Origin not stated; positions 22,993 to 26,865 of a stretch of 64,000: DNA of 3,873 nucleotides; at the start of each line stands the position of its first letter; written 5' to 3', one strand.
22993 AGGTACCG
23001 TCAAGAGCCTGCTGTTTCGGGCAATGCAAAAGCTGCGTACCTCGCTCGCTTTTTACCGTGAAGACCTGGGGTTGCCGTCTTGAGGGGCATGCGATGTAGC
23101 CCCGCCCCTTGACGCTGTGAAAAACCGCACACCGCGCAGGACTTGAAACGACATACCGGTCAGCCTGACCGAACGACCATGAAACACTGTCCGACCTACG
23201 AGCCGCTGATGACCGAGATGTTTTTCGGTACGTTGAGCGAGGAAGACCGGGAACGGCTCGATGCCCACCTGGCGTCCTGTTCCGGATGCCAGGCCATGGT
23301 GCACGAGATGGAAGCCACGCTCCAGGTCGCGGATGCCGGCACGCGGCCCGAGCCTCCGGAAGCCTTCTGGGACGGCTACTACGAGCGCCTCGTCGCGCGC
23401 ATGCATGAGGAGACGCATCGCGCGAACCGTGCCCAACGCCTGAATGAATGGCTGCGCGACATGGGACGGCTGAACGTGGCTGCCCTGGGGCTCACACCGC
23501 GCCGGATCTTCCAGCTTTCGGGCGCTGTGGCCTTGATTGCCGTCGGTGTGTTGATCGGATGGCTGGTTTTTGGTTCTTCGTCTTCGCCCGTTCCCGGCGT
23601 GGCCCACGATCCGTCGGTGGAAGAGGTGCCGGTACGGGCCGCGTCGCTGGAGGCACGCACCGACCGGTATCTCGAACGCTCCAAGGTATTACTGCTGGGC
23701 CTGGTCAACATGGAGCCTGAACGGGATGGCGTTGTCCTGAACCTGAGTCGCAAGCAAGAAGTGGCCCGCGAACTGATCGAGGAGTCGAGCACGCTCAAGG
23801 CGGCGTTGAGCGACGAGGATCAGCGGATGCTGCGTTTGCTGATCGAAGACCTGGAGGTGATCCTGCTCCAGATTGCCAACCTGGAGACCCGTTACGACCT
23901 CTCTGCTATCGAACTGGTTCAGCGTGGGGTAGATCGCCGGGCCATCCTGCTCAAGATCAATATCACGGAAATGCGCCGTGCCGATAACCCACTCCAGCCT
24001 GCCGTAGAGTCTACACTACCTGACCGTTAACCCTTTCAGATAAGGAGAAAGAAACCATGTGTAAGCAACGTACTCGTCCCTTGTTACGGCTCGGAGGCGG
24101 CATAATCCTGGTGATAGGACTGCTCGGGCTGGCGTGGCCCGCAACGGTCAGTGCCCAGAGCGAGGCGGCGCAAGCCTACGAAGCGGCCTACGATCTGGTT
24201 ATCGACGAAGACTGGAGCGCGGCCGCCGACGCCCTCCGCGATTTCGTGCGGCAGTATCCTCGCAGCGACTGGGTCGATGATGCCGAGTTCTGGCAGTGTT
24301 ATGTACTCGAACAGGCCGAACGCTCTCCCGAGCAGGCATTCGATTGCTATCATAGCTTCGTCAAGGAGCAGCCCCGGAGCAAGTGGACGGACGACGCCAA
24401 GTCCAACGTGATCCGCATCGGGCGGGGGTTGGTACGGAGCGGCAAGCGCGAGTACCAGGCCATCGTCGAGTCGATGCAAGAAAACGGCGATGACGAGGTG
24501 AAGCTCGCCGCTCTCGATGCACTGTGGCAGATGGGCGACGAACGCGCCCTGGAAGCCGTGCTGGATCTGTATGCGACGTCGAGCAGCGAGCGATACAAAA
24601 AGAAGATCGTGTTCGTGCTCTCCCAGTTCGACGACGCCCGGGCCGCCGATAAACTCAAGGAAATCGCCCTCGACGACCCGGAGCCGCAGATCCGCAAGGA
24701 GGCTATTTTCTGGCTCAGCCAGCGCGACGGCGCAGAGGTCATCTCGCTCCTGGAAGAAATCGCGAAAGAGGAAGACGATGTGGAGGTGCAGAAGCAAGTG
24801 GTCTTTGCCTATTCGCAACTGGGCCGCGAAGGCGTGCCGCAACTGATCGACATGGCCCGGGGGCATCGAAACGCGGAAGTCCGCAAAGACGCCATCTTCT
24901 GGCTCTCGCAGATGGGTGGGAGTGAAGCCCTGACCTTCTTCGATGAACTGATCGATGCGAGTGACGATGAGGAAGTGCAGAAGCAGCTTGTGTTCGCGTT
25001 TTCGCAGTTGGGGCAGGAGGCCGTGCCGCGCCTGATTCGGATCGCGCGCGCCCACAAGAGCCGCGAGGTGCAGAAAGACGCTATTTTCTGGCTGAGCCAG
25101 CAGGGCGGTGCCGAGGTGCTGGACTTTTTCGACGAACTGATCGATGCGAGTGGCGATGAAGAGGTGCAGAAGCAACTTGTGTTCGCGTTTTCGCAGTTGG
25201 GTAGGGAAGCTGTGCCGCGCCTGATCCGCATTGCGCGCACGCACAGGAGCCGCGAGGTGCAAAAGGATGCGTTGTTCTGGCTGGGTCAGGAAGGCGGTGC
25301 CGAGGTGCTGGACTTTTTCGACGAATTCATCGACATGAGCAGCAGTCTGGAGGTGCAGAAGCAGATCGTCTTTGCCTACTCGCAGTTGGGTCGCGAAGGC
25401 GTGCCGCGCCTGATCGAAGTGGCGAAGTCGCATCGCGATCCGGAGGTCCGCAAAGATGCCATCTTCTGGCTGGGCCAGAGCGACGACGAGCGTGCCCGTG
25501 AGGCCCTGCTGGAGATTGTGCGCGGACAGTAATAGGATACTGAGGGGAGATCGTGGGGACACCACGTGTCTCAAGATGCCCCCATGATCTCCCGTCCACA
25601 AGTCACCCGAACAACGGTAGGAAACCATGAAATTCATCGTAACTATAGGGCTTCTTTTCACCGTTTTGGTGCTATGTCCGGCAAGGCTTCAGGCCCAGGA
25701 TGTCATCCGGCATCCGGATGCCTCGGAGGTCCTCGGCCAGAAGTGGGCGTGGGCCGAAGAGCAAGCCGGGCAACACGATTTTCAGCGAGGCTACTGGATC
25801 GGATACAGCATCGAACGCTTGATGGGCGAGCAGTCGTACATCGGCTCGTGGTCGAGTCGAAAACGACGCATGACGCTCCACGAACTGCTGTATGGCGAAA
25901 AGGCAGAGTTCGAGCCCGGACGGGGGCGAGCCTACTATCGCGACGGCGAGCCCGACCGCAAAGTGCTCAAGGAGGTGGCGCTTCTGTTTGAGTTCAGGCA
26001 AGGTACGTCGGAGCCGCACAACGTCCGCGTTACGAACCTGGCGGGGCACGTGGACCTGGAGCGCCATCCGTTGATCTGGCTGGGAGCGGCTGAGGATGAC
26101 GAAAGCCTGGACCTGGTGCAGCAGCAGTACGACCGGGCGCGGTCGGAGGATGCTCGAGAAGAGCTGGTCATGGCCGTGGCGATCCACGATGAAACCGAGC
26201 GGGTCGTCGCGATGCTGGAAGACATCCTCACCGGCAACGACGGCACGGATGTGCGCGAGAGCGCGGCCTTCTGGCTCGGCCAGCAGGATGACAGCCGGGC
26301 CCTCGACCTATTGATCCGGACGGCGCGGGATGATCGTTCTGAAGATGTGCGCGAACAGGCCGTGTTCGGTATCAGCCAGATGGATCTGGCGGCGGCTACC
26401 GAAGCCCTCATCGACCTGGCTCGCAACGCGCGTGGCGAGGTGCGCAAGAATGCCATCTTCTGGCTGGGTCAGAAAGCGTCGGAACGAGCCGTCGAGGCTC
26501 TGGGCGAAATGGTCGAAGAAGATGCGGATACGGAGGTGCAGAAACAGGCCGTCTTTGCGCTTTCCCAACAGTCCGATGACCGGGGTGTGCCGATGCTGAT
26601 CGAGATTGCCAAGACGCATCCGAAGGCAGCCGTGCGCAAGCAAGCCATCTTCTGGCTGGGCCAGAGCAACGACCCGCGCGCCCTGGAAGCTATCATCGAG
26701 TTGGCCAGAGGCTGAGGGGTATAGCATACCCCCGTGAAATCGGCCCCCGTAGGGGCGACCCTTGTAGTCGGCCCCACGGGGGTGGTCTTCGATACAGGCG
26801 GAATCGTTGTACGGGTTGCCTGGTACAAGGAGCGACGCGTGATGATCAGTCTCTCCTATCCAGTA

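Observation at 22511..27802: ECF sigma / zf-HC2 anti-sigma / two signal-peptide-bearing HEAT-repeat proteins / lipoprotein: a same-strand cluster of unknown function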

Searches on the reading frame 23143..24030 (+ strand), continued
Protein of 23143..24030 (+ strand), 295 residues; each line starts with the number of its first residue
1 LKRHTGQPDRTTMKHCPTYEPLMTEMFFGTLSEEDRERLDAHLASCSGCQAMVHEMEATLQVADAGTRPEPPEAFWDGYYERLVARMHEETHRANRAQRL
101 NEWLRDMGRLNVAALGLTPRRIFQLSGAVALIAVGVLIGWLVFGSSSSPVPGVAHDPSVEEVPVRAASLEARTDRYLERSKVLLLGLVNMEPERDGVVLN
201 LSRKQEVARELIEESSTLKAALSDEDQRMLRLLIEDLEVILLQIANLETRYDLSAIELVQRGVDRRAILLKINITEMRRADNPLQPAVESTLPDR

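Call 58: find_encoding_contigs(protein=P0119, flank=8000, max_places=2)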
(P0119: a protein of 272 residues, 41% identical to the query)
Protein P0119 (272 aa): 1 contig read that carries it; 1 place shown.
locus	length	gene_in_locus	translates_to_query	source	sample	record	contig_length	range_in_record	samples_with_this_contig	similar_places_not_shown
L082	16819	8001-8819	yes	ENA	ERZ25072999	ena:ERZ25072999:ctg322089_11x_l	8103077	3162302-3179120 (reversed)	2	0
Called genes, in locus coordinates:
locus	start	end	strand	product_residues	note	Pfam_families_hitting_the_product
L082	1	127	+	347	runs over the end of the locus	-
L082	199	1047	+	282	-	PF13419:HAD_2 (faint), PF00702:Hydrolase, PF13344:Hydrolase_6, PF13242:Hydrolase_like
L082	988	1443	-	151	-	-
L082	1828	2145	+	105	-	-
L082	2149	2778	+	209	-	PF13442:Cytochrome_CBB3, PF00034:Cytochrom_C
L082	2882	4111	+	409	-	PF00174:Oxidored_molyb, PF03404:Mo-co_dimer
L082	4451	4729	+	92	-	-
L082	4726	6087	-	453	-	PF23795:SH3_YKFC_2nd (faint), PF01551:Peptidase_M23, PF08239:SH3_3 (faint)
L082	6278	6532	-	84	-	-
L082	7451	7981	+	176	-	PF04542:Sigma70_r2, PF08281:Sigma70_r4_2, PF04545:Sigma70_r4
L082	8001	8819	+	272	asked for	-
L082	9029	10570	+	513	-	-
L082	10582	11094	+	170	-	PF13646:HEAT_2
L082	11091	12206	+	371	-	PF13646:HEAT_2 (weak), PF02985:HEAT (faint), PF03130:HEAT_PBS (faint), PF13646:HEAT_2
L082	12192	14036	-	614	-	PF01590:GAF, PF13185:GAF_2, PF13492:GAF_3, PF01590:GAF, PF13185:GAF_2, PF13492:GAF_3, PF00512:HisKA, PF02518:HATPase_c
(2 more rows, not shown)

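Call 59: find_encoding_contigs(protein=P0037, flank=8000, max_places=2)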
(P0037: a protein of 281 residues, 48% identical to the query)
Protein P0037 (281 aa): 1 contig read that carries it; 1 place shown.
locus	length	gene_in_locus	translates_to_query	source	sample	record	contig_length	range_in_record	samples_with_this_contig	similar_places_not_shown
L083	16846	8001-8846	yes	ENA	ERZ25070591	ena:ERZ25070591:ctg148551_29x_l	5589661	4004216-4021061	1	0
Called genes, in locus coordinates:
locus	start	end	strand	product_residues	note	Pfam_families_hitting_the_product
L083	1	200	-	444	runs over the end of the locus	PF22807:TrAA12, PF23500:DUF7133 (faint), PF07995:GSDH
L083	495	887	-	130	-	-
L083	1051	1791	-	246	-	PF13489:Methyltransf_23, PF00891:Methyltransf_2, PF05175:MTS (weak), PF01209:Ubie_methyltran, PF13847:Methyltransf_31, PF08241:Methyltransf_11, PF08242:Methyltransf_12, PF13649:Methyltransf_25, +3 more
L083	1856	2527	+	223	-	PF01741:MscL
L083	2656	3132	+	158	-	PF00160:Pro_isomerase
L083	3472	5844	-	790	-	PF00486:Trans_reg_C, PF26549:Tricorn_N, PF07676:PD40 (weak), PF26550:Tricorn_2nd (weak), PF26549:Tricorn_N, PF26550:Tricorn_2nd, PF26549:Tricorn_N, PF07676:PD40, +4 more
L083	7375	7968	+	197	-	PF04542:Sigma70_r2, PF08281:Sigma70_r4_2, PF04545:Sigma70_r4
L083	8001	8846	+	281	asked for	-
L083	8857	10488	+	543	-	-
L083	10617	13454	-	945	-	PF00012:HSP70, PF06723:MreB_Mbl, PF12531:DUF3731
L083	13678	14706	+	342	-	PF01555:N6_N4_Mtase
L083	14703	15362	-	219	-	PF09195:Endonuc-BglII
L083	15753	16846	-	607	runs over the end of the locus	PF06723:MreB_Mbl (faint), PF00012:HSP70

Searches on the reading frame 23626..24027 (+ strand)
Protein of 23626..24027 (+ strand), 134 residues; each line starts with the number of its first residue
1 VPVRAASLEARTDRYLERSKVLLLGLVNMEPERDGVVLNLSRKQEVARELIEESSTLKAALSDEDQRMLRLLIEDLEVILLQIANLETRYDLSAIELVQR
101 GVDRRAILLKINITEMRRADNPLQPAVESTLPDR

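Call 50: search_protein_representatives(protein=window:23626-24027:+)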
Query: 134 residues. Proteins with E-value up to 0.001 (for the whole library): 779; up to 1e-10: 439; up to 1e-30: 9. The best 150 are listed.
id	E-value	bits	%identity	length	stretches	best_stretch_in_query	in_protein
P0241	1.3e-49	183.3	75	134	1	1-131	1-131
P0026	3.0e-41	156.4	69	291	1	4-130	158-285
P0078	7.5e-38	145.4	68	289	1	4-122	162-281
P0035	5.2e-35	136.3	62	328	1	4-125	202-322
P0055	8.8e-35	135.6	61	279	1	8-129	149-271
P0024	2.3e-33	131.0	61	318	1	4-120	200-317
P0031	5.5e-33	129.8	61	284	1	3-128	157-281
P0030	8.2e-32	126.0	61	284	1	4-118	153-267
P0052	4.0e-31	123.7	58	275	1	4-129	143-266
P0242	2.5e-30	121.2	57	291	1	3-125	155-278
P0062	2.7e-30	121.1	56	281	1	6-133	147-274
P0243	4.2e-30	120.5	51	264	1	4-123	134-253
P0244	4.9e-30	120.3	52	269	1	5-124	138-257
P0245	6.3e-30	119.9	59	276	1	6-121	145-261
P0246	7.3e-30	119.7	53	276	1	2-130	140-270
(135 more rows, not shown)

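Call 66: search_protein_families(library=pfam, proteins=[window:23626-24027:+], max_evalue=10)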
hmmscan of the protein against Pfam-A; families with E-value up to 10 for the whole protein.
window:23626-24027:+ (134 aa): 0 families

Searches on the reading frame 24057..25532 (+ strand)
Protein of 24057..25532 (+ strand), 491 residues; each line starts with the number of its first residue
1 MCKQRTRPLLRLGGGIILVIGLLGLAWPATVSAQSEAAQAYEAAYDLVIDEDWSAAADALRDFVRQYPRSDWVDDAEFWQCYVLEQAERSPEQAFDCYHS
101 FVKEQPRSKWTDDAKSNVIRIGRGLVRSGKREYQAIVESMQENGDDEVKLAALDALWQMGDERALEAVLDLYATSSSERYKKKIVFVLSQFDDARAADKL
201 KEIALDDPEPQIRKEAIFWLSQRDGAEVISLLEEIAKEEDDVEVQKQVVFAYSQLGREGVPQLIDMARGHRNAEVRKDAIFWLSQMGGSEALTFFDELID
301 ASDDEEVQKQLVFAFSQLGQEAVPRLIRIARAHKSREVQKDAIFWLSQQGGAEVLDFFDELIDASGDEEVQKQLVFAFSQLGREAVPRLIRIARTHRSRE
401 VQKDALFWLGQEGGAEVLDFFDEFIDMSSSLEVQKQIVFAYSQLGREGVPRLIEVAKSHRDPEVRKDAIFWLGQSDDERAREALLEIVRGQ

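Call 3: search_protein_families(library=pfam, proteins=[window:24057-25532:+], max_evalue=0.01)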
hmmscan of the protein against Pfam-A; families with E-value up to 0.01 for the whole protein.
window:24057-25532:+ (491 aa): 9 families
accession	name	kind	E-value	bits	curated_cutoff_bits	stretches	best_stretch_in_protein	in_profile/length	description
PF13646.12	HEAT_2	-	2.4e-39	133.9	27.7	5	136-218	4-85/88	HEAT repeats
PF03130.22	HEAT_PBS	-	6.8e-16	57.4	20.9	0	464-487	1-24/27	PBS lyase HEAT-like repeat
PF00514.29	Arm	-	5.5e-10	39.4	20.6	0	321-342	12-32/41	Armadillo/beta-catenin-like repeat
PF02985.28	HEAT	-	2.1e-09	37.2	23.5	0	204-221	8-25/31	HEAT repeat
PF13525.12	YfiO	-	3.5e-05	24.1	25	0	35-78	3-46/203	Outer membrane lipoprotein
PF11838.14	ERAP1_C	-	4.5e-05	23.5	38.2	1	143-208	163-226/318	ERAP1-like C-terminal domain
PF04802.21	PP4R3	-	0.0012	18.1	27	0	413-468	185-239/497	Phosphatase 4 regulatory subunit 3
PF01602.26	Adaptin_N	-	0.0072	15.4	37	0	135-189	305-363/524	Adaptin N terminal region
PF20308.4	TPR-S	-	0.008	17.2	27.6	0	227-258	4-34/102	Tetratricopeptide Repeats-Sensor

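Call 4: search_protein_families(library=ncbifam, proteins=[window:24057-25532:+], max_evalue=0.01)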
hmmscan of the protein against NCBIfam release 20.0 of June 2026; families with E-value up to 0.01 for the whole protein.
window:24057-25532:+ (491 aa): 9 families
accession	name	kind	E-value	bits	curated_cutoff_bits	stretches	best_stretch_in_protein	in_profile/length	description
TIGR02795.1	tol_pal_ybgF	equivalog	1.5e-13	51.4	90.1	1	38-114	3-78/119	tol-pal system protein YbgF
NF045915.1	PhycobilmeDegNblB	equivalog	2.2e-13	50.2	300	2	132-272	67-205/214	phycobilisome degradation protein NblB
TIGR02270.1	TIGR02270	subfamily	4.9e-08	32.4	206.8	1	124-336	47-255/410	TIGR02270 family protein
NF008068.0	PRK10803.1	equivalog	7.2e-08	32.7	383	1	33-141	138-248/263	cell division protein CpoB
NF007244.0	PRK09687.1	equivalog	2.4e-06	27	275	0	205-280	203-276/285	putative lyase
TIGR03302.1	OM_YfiO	subfamily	3.5e-05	23.4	81.4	1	31-114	27-109/239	outer membrane protein assembly factor BamD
NF011268.0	PRK14675.1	equivalog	0.0016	18.4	180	0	332-360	75-103/127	hypothetical protein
NF010374.0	PRK13800.1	equivalog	0.0016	16.8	1196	1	111-245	753-888/898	fumarate reductase/succinate dehydrogenase flavoprotein subunit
NF052312.1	T9SS_PorW_SprE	equivalog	0.0019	16.9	250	0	54-202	563-715/716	type IX secretion system periplasmic lipoprotein PorW/SprE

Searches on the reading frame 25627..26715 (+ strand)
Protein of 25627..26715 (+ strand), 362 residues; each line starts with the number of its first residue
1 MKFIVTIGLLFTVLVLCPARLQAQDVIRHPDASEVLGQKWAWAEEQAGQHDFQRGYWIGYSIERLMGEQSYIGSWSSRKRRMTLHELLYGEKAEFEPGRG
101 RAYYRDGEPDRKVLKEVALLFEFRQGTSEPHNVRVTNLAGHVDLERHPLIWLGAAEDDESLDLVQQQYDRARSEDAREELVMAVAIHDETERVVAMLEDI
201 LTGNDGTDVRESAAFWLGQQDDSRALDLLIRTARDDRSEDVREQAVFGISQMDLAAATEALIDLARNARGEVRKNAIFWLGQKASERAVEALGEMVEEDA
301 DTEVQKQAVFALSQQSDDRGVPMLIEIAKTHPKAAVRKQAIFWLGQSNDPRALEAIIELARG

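Call 3: search_protein_families(library=pfam, proteins=[window:25627-26715:+], max_evalue=0.01)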
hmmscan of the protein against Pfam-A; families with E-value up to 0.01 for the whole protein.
window:25627-26715:+ (362 aa): 7 families
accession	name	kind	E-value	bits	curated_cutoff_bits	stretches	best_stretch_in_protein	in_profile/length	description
PF13646.12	HEAT_2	-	1.4e-23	83.4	27.7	3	259-329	2-72/88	HEAT repeats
PF03130.22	HEAT_PBS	-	3e-19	67.7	20.9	1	336-360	1-25/27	PBS lyase HEAT-like repeat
PF13513.12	HEAT_EZ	-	2.2e-08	34.9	27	0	224-251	28-54/55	HEAT-like repeat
PF02985.28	HEAT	-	2.8e-08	33.7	23.5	0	227-252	3-27/31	HEAT repeat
PF00514.29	Arm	-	0.00047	20.5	20.6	0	288-313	13-37/41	Armadillo/beta-catenin-like repeat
PF10366.15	Vps39_1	-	0.0017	19.1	22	0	208-239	41-72/108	Vacuolar sorting protein 39 domain 1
PF11838.14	ERAP1_C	-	0.0055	16.6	38.2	0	269-360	126-224/318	ERAP1-like C-terminal domain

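Call 4: search_protein_families(library=ncbifam, proteins=[window:25627-26715:+], max_evalue=0.01)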
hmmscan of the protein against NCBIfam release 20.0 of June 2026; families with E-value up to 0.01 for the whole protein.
window:25627-26715:+ (362 aa): 5 families
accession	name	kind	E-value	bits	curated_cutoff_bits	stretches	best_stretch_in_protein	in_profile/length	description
NF007244.0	PRK09687.1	equivalog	8.3e-14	51.5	275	2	235-327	139-233/285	putative lyase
NF045915.1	PhycobilmeDegNblB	equivalog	4.2e-08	33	300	1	216-360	58-201/214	phycobilisome degradation protein NblB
NF010374.0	PRK13800.1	equivalog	8.7e-05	20.9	1196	1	181-312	762-895/898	fumarate reductase/succinate dehydrogenase flavoprotein subunit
NF058502.1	phyc_lyase_CpcE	equivalog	0.00014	21.5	330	0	271-344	57-129/260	C-phycocyanin alpha-cysteine-84 phycocyanobilin lyase subunit CpcE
NF058515.1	phyc_lyase_CpcF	equivalog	0.00015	21.5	220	0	213-259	80-126/200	C-phycocyanin alpha-cysteine-84 phycocyanobilin lyase subunit CpcF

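Call 39: find_homologous_proteins(query=window:25627-26715:+)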
Query window:25627-26715:+ (362 aa): 5600 proteins with E <= 0.001 among 8000 candidates; the best 120 are listed.
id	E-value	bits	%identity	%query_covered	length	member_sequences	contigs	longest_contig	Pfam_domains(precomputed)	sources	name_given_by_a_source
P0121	1.4e-234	796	100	100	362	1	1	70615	PF02985.29,PF03130.23,PF13513.13,PF13646.13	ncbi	ncbi:MAG: HEAT repeat domain-containing protein [Rhodothermales bacterium]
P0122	8.3e-153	527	69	100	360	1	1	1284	PF02985.29,PF03130.23,PF13513.13,PF13646.13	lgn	-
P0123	1.7e-152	526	69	100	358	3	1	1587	PF02985.29,PF03130.23,PF13513.13,PF13646.13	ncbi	-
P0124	1.6e-151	523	69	95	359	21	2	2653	PF02985.29,PF03130.23,PF13513.13,PF13646.13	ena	-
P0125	5.7e-150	518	67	95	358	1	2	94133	PF02985.29,PF03130.23,PF13513.13,PF13646.13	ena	-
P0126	2.4e-149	515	67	100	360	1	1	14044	PF02985.29,PF03130.23,PF13513.13,PF13646.13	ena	-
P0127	1.4e-148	513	67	100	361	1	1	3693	PF03130.23,PF13513.13,PF13646.13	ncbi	-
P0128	6.2e-148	511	66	95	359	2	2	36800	PF02985.29,PF03130.23,PF13513.13,PF13646.13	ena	-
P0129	1.4e-146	506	68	95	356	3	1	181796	PF00514.30,PF02985.29,PF03130.23,PF13513.13,PF13646.13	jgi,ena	-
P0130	8.5e-144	497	66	100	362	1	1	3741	PF02985.29,PF03130.23,PF13513.13,PF13646.13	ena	-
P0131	3.6e-143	495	65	100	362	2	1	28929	PF02985.29,PF03130.23,PF13513.13,PF13646.13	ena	-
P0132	5.3e-143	495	66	96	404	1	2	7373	PF02985.29,PF03130.23,PF13513.13,PF13646.13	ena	-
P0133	6.4e-141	488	51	99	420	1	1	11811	PF00514.30,PF02985.29,PF03130.23,PF13513.13,PF13646.13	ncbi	ncbi:MAG: HEAT repeat domain-containing protein [Rhodothermales bacterium]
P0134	2.2e-139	483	63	100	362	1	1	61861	PF02985.29,PF03130.23,PF13513.13,PF13646.13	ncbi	-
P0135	8.1e-139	481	48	100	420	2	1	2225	PF02985.29,PF03130.23,PF13513.13,PF13646.13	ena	-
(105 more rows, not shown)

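Call 49: predict_structure(alignment_id=A2)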
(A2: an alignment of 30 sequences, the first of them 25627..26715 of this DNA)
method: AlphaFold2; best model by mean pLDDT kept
length: 362 residues; sequences in the alignment: 30
mean_pLDDT: 89.7   pTM: 0.83
mean pLDDT of the five models: 89.7, 89.6, 89.4, 88.2, 85.4
residues with pLDDT >= 90: 264; 70-90: 60; 50-70: 27; < 50: 11
segments of 3 or more residues with pLDDT < 50: 18-21, 99-105
pLDDT, mean of each block of 10 residues (from residue 1): 69 59 78 95 90 91 89 62 86 63 53 92 91 92 89 97 97 96 96 98 97 97 97 98 98 96 96 97 91 96 97 93 97 98 96 96 90
secondary structure, 60 per line:
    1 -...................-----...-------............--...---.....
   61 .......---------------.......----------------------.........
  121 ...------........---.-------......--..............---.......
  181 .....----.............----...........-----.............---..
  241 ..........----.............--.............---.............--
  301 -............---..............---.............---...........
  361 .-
elements in order: H2-20 E26-28 H36-47 E56-67 H84-89 E112-123 E130-137 E149-154 H157-170 H174-185 H190-202 H207-217 H223-235 H239-250 H255-267 H270-282 H286-298 H302-313 H317-330 H334-346 H350-361

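Call 54: fold_search(model_id=the predicted structure, library=pdb)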
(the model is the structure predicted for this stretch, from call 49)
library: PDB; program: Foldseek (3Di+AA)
matches with E <= 10: 1446; with E <= 0.001: 186
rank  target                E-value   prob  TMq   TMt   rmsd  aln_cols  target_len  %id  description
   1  7p0h_A                2.7e-09  1.00  0.40  0.36   5.4       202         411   33  Crystal structure of Helicobacter pylori ComF fused to an artificial alphaREP crystallization helper(named B2) (released 2022-04-06)
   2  7q1f_C                5.7e-09  1.00  0.39  0.59   5.5       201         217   31  CPAP:TUBULIN:IE5 ALPHAREP COMPLEX (released 2022-04-20)
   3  7q1f_T                9.9e-09  1.00  0.40  0.60   5.5       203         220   31  CPAP:TUBULIN:IE5 ALPHAREP COMPLEX (released 2022-04-20)
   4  4jw2_B                1.1e-08  1.00  0.39  0.67   4.6       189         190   30  Selection of specific protein binders for pre-defined targets from an optimized library of artificial helicoidal repea (released 2013-09-25)
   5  7z0g_T                1.3e-08  1.00  0.40  0.60   5.8       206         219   31  CPAP:TUBULIN:IE5 ALPHAREP COMPLEX P1 SPACE GROUP (released 2022-04-13)
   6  7z0g_C                1.9e-08  1.00  0.40  0.60   5.6       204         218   31  CPAP:TUBULIN:IE5 ALPHAREP COMPLEX P1 SPACE GROUP (released 2022-04-13)
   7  6fsq                  1.9e-08  1.00  0.36  0.35   8.2       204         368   30  Structure of A3_bGFPD, an artificial bi-domain protein based on two different alphaRep domains : A3 and a GFP binding do (released 2018-08-08)
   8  6ft5                  3.4e-08  1.00  0.36  0.62   4.8       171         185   35  Structure of A3_A3, an artificial bi-domain protein based on two identical alphaRep A3 domains (released 2018-08-08)
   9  3ltj                  4.8e-08  1.00  0.36  0.62   4.6       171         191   34  Structure of a new family of artificial alpha helicoidal repeat proteins (alpha-Rep) based on thermostable HEAT-like rep (released 2010-10-13)
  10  8aw4_A                4.8e-08  1.00  0.40  0.70   4.6       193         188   30  Structure of a complex of biosynthetic proteins bB-E3 and bGFPD-YY (released 2022-12-28)
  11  6gwc_C                5.6e-08  1.00  0.40  0.61   5.5       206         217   31  Tubulin:iE5 alphaRep complex (released 2019-01-30)
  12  4xl5_C                8.3e-08  1.00  0.40  0.55   5.2       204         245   31  X-ray structure of bGFP-A / EGFP complex (released 2015-08-19)
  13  4zv6_A                9.1e-08  1.00  0.40  0.50   5.2       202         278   31  Crystal structure of the artificial alpharep-7 octarellinV.1 complex (released 2016-05-25)
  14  6bzx_A                9.1e-08  1.00  0.40  0.50   5.2       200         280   32  Structure of the artificial complex alpha-Rep/Octarellin V.1 crystallized by counter diffusion in a capillary (released 2019-01-09)
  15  6veh                  1.2e-07  1.00  0.34  0.61   5.2       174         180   31  Computationally designed C3-symmetric homotrimer from HEAT repeat protein (released 2020-08-05)
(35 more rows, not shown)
